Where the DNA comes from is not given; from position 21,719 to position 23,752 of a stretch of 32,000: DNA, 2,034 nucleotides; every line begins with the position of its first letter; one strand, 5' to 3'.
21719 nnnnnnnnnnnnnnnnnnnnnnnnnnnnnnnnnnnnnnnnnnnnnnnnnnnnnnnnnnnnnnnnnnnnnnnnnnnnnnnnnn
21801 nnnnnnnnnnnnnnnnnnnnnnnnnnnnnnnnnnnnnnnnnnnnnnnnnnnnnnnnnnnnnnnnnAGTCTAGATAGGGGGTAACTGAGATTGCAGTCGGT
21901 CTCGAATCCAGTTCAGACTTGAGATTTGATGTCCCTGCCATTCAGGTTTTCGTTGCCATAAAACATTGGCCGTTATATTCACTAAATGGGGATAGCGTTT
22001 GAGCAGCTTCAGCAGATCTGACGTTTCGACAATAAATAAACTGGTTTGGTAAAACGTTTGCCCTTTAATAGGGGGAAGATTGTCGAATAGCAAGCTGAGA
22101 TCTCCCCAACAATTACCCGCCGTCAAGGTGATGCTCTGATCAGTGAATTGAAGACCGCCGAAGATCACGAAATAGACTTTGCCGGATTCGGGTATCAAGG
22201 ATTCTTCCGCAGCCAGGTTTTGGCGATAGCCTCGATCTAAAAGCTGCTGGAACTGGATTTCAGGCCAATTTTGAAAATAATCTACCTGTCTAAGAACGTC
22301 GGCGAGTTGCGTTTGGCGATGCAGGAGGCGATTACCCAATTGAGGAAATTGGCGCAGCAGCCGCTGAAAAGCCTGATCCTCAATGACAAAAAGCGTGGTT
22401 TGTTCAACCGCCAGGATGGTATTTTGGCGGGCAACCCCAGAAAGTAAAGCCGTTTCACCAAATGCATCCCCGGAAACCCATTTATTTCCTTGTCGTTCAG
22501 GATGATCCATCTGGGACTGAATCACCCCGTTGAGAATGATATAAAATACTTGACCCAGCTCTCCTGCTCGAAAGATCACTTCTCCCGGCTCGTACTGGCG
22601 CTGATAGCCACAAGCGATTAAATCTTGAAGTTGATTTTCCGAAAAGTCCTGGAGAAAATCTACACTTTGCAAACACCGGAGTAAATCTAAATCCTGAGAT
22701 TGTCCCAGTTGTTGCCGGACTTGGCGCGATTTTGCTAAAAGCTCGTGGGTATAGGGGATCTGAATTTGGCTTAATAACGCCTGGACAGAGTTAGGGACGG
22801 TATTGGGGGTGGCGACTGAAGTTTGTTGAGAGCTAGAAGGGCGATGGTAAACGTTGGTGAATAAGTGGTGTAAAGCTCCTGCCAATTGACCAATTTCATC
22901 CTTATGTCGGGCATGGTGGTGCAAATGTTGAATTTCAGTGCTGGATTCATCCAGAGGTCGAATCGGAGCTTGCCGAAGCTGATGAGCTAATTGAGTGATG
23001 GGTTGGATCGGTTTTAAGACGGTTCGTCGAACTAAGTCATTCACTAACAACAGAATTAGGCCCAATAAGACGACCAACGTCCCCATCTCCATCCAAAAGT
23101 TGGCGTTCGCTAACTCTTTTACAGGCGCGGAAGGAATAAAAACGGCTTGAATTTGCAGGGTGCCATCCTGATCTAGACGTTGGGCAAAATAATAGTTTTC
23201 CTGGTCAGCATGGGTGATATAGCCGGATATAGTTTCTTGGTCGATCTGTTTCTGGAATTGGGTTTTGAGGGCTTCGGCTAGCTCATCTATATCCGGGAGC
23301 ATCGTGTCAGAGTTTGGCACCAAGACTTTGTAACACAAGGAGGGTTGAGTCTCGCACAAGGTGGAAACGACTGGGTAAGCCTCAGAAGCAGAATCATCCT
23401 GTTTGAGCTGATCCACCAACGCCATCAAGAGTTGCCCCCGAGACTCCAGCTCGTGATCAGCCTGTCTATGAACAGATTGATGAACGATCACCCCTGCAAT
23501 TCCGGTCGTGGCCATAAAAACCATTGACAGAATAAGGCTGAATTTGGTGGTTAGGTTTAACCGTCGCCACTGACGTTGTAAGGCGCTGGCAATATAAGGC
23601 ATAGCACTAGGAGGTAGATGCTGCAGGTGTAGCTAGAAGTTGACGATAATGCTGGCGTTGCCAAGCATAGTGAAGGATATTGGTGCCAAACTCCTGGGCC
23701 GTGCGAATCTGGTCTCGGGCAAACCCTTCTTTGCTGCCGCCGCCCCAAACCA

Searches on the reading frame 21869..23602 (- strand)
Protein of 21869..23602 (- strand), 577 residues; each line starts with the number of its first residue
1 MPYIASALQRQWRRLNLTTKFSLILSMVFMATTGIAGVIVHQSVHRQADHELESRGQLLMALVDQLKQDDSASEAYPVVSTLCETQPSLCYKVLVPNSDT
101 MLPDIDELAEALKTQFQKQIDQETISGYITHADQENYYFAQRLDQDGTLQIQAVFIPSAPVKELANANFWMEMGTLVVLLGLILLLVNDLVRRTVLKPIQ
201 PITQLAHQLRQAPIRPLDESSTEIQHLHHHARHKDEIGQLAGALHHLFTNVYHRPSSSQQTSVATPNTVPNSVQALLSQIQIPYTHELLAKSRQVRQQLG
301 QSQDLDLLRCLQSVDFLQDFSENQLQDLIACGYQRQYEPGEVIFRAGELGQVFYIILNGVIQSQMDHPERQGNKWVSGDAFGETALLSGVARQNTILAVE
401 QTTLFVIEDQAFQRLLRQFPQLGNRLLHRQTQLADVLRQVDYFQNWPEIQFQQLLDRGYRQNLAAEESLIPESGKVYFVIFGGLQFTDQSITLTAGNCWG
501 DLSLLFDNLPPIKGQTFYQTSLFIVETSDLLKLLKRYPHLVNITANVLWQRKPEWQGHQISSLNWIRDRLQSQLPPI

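Call 5: search_protein_families(library=pfam, proteins=[window:21869-23602:-], max_evalue=0.01)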
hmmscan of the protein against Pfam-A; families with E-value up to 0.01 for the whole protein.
window:21869-23602:- (577 aa): 2 families
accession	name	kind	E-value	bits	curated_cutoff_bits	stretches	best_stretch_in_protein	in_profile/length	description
PF00027.35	cNMP_binding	-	6.1e-17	61.8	27.5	1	335-418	2-88/89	Cyclic nucleotide-binding domain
PF00672.30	HAMP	-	0.0014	19.4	25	1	190-250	1-50/53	HAMP domain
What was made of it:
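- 21869..23602 (-): 577-aa membrane sensor: TM1 (22-40), an extracytoplasmic loop of about 130 aa, TM2 (173-191), a HAMP domain, then a cyclic-nucleotide-binding region. Other genomes have a dCache-HAMP sensor here, or no sensor (Nostocales). Pfam cNMP_binding at E 6e-17, with a weak HAMP match (call 5).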

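Call 14: search_protein_families(library=ncbifam, proteins=[window:21869-23602:-], max_evalue=0.01)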
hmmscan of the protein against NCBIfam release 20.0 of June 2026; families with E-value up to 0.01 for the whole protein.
window:21869-23602:- (577 aa): 9 families
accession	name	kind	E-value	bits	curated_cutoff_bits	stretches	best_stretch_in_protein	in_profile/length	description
NF058543.1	ActPatMycb56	equivalog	7.6e-11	41.4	460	1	315-431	2-119/317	acetyltransferase Pat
NF041163.2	encap_f2b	equivalog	3.2e-09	36.4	400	1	311-431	73-198/450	family 2B encapsulin nanocompartment shell protein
TIGR03896.1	cyc_nuc_ocin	subfamily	1.9e-05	24.2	161.05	1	316-427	145-259/317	bacteriocin-type transport-associated protein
NF006901.0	PRK09392.1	equivalog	0.00036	19.9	211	0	311-370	9-68/236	transcriptional activator FtrB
NF008732.0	PRK11753.1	equivalog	0.00076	19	266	1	321-439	12-131/214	cAMP-activated global transcriptional regulator CRP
TIGR01386.1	cztS_silS_copS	subfamily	0.0013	17.8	292.55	1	16-212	3-205/457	heavy metal sensor histidine kinase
NF009755.0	PRK13261.2-1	equivalog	0.003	17.6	223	0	393-443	69-119/150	urease accessory protein UreE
NF045989.1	TransRegFnrLRhodb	equivalog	0.0052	16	300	1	322-430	26-134/245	transcriptional regulator FnrL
NF038263.1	prot_phos_SiaA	equivalog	0.0063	15.1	700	0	164-252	303-380/658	biofilm regulation protein phosphatase SiaA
